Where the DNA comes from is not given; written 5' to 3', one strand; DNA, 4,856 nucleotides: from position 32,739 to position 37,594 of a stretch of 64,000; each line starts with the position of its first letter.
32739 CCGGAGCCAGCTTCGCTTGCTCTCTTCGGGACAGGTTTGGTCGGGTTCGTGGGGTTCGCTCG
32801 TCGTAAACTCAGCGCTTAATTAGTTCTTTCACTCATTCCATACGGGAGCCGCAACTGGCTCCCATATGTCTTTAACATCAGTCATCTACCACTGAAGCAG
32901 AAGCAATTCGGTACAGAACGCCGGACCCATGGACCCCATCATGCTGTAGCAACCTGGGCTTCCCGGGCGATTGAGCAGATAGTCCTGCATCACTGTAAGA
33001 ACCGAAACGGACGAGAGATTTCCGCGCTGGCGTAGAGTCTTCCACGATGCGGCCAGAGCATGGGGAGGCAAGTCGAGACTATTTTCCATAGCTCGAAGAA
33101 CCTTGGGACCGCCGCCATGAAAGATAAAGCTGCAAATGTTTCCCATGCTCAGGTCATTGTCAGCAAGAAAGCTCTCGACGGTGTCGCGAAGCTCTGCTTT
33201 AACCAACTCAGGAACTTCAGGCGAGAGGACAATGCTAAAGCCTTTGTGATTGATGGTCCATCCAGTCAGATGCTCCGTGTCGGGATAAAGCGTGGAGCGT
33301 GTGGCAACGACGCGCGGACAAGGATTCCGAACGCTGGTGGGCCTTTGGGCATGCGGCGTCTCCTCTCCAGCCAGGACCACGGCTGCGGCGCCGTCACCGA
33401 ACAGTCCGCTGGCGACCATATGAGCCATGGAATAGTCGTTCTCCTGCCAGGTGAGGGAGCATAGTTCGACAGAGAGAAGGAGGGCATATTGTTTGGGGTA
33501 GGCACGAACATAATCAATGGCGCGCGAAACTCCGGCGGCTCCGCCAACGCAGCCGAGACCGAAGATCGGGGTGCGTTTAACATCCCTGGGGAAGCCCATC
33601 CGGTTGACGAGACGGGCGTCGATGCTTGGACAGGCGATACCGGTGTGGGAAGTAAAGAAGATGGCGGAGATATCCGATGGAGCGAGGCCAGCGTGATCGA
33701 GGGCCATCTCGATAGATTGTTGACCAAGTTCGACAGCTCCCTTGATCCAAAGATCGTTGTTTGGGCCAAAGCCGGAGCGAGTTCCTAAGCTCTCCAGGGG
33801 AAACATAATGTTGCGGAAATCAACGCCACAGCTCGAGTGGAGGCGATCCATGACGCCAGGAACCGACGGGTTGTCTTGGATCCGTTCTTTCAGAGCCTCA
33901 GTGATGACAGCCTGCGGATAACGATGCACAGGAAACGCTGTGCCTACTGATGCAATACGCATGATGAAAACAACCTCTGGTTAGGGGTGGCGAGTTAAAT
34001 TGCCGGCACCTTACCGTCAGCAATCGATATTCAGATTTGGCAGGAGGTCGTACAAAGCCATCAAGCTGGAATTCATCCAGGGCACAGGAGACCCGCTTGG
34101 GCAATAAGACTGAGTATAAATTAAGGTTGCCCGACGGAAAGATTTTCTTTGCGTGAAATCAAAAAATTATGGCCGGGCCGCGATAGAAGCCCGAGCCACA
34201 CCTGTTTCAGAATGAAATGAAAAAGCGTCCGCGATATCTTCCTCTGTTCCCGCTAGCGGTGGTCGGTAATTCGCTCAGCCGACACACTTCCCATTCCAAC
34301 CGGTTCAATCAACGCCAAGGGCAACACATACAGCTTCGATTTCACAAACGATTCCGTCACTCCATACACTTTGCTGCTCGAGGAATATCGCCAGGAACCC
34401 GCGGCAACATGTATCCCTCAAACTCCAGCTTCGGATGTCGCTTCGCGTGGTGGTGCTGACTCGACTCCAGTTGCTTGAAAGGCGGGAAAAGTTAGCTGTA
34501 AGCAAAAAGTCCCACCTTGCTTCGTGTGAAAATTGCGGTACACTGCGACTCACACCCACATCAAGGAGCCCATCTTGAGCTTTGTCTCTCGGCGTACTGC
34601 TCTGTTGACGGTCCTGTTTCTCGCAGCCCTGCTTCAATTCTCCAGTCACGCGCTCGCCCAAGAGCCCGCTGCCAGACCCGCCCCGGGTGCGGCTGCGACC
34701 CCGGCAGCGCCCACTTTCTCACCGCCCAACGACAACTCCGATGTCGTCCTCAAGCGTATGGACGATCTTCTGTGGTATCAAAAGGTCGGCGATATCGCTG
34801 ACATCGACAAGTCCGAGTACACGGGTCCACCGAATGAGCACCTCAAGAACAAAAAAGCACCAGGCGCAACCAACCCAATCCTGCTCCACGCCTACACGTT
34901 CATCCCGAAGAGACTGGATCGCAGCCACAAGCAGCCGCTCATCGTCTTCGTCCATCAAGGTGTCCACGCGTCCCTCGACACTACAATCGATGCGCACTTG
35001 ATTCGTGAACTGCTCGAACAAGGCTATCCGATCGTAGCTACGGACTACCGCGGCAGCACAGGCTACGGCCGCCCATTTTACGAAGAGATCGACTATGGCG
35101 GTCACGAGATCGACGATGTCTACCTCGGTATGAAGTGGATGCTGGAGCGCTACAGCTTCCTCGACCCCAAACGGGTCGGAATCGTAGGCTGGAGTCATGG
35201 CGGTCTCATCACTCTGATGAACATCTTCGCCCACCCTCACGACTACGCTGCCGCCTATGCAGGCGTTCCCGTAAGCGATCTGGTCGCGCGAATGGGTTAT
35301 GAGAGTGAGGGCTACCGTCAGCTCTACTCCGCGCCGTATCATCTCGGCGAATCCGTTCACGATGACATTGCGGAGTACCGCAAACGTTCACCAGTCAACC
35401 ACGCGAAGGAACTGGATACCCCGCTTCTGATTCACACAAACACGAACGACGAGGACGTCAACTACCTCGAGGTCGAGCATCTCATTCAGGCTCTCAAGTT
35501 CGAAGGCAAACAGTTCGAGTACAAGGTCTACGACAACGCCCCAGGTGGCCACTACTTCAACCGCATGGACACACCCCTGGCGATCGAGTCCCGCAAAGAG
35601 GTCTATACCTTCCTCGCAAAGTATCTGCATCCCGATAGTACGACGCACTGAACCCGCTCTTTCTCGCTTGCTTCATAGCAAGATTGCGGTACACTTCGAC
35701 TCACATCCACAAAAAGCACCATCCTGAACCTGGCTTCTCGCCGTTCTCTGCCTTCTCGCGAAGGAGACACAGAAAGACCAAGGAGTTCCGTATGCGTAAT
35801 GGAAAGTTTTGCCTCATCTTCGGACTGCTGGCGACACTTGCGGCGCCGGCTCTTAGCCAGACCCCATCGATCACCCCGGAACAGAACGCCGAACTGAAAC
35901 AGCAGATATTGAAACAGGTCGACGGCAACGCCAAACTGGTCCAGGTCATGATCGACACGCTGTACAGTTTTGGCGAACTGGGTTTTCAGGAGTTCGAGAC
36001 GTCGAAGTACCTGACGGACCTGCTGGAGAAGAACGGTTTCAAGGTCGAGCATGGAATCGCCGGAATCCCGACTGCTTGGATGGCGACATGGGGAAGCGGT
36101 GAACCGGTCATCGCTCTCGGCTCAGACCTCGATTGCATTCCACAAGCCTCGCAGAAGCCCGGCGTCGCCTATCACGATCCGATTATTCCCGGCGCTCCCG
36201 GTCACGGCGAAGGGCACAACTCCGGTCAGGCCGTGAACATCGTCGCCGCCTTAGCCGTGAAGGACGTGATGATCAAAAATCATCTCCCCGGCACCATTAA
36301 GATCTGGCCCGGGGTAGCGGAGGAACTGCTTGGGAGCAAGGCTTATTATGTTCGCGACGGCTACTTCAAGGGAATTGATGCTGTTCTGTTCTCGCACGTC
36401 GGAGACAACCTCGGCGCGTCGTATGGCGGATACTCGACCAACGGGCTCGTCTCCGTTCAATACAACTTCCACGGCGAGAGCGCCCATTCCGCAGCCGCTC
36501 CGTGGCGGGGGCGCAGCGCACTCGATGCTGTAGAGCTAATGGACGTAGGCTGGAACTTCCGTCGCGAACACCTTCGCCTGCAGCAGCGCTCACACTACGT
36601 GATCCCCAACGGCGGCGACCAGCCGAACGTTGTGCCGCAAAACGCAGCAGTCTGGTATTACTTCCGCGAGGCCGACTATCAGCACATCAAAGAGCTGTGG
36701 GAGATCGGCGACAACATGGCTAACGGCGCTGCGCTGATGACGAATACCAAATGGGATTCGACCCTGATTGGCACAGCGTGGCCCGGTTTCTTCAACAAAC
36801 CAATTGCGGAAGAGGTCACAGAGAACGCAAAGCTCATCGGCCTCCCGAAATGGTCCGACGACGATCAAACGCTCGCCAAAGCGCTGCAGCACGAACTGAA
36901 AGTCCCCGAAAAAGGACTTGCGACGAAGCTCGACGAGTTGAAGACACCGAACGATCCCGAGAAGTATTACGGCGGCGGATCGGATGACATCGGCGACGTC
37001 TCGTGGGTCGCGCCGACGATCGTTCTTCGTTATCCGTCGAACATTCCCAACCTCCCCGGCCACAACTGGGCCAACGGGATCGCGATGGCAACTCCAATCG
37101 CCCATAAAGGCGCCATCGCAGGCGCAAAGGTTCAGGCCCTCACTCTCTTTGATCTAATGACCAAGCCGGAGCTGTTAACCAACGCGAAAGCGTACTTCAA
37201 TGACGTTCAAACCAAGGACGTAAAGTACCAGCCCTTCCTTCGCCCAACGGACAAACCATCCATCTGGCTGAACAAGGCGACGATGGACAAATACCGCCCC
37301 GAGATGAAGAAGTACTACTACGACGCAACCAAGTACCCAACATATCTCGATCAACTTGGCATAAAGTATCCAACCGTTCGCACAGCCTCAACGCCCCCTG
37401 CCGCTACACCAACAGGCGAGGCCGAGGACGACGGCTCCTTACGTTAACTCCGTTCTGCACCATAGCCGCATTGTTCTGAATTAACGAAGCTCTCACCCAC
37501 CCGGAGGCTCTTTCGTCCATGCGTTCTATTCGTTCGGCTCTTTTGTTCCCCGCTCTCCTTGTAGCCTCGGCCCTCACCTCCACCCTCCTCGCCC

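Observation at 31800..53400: Top-strand G/C asymmetry flips polarity inside the window (C-rich left, G-rich right), independent of gene orientation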

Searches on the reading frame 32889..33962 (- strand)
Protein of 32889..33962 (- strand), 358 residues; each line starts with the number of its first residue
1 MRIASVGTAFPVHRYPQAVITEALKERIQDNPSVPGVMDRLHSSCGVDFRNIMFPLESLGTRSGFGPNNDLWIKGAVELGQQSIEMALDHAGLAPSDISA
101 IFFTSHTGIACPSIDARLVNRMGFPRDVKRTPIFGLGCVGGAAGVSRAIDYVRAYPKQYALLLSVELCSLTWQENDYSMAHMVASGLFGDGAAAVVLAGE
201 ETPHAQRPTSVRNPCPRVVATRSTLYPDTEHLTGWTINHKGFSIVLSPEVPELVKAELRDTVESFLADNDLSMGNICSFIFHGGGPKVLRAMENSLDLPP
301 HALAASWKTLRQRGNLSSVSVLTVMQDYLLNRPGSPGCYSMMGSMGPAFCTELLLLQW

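Call 5: search_protein_families(library=pfam, proteins=[window:32889-33962:-])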
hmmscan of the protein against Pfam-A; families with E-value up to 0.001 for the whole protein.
window:32889-33962:- (358 aa): 5 families
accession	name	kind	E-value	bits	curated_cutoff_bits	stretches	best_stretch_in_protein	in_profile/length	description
PF00195.25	Chal_sti_synt_N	-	5.7e-17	62.3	27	1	68-198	91-222/225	Chalcone and stilbene synthases, N-terminal domain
PF08392.18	FAE1_CUT1_RppA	-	5.4e-13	49.4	27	1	82-202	89-208/290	FAE1/Type III polyketide synthase-like protein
PF02797.21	Chal_sti_synt_C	-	5.6e-13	49.6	27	1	220-327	4-111/151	Chalcone and stilbene synthases, C-terminal domain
PF08541.16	ACP_syn_III_C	-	3.8e-05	24.2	26.6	0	266-358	1-90/90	3-Oxoacyl-[acyl-carrier-protein (ACP)] synthase III C terminal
PF08545.16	ACP_syn_III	-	0.00012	22.4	24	1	137-204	6-68/80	3-Oxoacyl-[acyl-carrier-protein (ACP)] synthase III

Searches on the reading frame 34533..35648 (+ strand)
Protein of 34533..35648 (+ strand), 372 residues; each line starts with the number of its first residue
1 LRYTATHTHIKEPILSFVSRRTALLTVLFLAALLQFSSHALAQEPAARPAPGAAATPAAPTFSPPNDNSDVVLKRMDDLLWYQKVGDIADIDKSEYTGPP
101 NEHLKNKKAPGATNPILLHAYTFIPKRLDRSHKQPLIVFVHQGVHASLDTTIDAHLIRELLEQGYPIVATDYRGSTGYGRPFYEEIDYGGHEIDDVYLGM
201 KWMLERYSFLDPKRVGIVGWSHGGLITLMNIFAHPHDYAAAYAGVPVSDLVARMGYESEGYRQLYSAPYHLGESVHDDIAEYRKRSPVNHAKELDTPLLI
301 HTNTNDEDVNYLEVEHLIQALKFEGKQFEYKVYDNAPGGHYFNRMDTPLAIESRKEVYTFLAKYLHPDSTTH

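Call 5: search_protein_families(library=pfam, proteins=[window:34533-35648:+])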
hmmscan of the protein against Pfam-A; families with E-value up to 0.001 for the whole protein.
window:34533-35648:+ (372 aa): 8 families
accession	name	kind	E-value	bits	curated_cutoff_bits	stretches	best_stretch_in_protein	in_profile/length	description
PF00326.27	Peptidase_S9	-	3.1e-36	125.3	22.6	1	160-366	9-211/213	Prolyl oligopeptidase family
PF20434.5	BD-FAE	-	2e-10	41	26.8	1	130-321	9-215/215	BD-FAE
PF01738.24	DLH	-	1e-07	32.2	21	1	203-348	87-194/217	Dienelactone hydrolase family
PF02129.25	Peptidase_S15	-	2.4e-07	31.2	23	1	117-260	4-141/262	X-Pro dipeptidyl-peptidase (S15 family)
PF12697.13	Abhydrolase_6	-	4.6e-05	24.6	26.3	1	137-263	1-107/217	Alpha/beta hydrolase family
PF00561.26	Abhydrolase_1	-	0.00018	21.7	25.8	1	135-229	1-85/245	alpha/beta hydrolase fold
PF03583.20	LIP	-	0.0002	21.2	23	1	147-239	9-96/286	Secretory lipase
PF12146.15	Hydrolase_4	-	0.00024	20.9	27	0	137-240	7-103/239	Serine aminopeptidase, S33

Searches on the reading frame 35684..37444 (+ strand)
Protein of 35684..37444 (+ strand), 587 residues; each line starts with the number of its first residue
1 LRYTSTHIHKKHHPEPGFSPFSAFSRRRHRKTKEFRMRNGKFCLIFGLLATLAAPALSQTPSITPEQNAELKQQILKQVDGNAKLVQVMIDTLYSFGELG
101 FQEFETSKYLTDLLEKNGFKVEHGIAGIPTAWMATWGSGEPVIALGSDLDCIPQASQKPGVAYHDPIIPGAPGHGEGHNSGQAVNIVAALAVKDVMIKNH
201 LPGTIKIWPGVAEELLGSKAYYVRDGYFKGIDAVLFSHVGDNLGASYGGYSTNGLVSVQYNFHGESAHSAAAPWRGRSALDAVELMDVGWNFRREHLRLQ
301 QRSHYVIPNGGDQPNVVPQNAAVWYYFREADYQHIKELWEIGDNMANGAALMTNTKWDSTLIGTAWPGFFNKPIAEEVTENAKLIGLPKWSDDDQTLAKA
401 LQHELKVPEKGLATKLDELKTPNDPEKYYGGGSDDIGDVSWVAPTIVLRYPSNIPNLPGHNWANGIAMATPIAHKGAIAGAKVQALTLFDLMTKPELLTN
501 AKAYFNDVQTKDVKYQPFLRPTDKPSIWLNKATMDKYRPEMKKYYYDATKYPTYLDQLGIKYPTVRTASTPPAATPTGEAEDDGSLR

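Call 5: search_protein_families(library=pfam, proteins=[window:35684-37444:+])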
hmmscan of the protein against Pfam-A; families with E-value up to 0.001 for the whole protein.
window:35684-37444:+ (587 aa): 1 family
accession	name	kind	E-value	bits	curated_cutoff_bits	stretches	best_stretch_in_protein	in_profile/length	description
PF07687.19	M20_dimer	-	1.6e-06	28.4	21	1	251-340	2-93/107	Peptidase dimerisation domain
